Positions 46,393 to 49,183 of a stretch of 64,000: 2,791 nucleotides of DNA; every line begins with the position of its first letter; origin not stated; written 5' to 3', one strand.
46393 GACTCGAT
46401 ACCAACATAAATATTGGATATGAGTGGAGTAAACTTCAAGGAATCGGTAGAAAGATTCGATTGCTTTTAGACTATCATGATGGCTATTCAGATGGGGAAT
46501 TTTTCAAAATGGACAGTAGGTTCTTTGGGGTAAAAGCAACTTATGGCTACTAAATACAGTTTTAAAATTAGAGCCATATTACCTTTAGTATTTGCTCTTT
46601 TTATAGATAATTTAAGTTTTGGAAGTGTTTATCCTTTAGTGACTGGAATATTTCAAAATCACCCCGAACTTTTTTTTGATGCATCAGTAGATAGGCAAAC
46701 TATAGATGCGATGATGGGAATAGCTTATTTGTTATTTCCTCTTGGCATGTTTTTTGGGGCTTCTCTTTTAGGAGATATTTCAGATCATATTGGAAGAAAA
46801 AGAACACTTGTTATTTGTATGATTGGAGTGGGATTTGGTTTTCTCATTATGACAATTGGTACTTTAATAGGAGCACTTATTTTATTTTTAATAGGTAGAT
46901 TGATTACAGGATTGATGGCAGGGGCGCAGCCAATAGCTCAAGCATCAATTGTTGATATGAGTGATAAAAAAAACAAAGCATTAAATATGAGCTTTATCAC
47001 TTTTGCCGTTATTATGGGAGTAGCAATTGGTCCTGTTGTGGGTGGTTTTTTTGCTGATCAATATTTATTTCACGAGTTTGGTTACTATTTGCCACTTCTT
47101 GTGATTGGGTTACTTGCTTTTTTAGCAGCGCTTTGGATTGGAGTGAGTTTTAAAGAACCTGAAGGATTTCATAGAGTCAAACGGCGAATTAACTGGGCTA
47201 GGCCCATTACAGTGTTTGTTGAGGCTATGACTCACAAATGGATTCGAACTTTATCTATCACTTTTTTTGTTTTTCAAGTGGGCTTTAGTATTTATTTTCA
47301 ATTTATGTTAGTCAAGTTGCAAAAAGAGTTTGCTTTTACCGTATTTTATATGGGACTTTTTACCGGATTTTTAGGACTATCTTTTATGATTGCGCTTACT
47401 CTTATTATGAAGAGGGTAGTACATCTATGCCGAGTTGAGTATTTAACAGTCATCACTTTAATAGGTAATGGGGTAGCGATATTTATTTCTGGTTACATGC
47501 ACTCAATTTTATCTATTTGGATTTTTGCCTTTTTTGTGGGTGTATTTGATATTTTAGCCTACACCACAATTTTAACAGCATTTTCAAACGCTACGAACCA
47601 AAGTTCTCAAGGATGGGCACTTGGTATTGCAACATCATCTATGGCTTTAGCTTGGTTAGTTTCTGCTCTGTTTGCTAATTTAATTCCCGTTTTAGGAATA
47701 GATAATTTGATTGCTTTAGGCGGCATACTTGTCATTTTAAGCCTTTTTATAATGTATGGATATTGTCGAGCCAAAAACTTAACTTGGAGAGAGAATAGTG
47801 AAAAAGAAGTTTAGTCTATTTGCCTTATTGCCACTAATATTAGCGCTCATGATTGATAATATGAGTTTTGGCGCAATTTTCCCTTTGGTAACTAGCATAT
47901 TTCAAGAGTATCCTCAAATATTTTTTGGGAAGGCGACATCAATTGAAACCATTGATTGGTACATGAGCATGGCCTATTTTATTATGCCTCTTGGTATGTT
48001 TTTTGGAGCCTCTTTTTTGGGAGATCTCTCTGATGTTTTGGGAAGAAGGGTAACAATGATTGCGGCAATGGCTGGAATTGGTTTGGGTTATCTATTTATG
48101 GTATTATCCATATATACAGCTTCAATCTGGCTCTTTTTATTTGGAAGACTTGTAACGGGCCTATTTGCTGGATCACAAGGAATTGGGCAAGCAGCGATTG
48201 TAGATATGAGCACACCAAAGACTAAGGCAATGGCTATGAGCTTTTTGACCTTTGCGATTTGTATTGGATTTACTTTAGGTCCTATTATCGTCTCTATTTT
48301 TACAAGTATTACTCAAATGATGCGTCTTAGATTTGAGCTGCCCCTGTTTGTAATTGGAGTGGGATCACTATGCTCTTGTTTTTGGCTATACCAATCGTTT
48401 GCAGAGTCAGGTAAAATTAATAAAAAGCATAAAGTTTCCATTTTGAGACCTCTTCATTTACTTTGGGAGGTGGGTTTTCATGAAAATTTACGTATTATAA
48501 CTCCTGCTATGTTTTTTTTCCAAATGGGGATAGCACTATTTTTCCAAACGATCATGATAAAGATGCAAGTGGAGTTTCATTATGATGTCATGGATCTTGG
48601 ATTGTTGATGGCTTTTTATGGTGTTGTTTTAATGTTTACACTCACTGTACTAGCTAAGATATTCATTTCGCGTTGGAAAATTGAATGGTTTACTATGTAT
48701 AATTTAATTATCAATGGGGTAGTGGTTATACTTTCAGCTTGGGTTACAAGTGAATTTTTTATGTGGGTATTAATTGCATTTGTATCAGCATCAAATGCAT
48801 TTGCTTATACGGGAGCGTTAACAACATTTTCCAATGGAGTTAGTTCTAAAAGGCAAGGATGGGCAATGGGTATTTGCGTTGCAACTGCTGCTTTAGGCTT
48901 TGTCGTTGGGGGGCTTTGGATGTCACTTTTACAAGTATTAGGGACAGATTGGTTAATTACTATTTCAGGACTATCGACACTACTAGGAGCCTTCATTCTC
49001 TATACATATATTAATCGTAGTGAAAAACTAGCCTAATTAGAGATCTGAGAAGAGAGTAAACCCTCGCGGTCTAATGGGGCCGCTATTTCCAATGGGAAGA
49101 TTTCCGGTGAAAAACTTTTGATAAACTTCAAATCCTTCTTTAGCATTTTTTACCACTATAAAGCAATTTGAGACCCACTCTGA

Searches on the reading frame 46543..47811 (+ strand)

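Call 94: search_protein_families(library=pfam, proteins=[window:46543-47811:+], max_evalue=0.00001)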
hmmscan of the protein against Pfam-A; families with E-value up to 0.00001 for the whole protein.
window:46543-47811:+ (423 aa): 2 families
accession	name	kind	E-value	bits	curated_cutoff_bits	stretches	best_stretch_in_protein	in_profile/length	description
PF07690.21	MFS_1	-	2.5e-32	112.6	33.4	1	16-374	2-346/347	Major Facilitator Superfamily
PF00083.30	Sugar_tr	-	6.9e-08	32.2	22.3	1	38-198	23-187/452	Sugar (and other) transporter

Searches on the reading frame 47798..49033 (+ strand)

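Call 94: search_protein_families(library=pfam, proteins=[window:47798-49033:+], max_evalue=0.00001)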
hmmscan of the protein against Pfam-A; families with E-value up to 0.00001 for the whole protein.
window:47798-49033:+ (412 aa): 2 families
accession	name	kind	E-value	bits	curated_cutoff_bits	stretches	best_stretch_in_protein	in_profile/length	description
PF07690.21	MFS_1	-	9.2e-29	100.9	33.4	1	14-354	2-329/347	Major Facilitator Superfamily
PF00083.30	Sugar_tr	-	4.8e-10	39.3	22.3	1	52-197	44-188/452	Sugar (and other) transporter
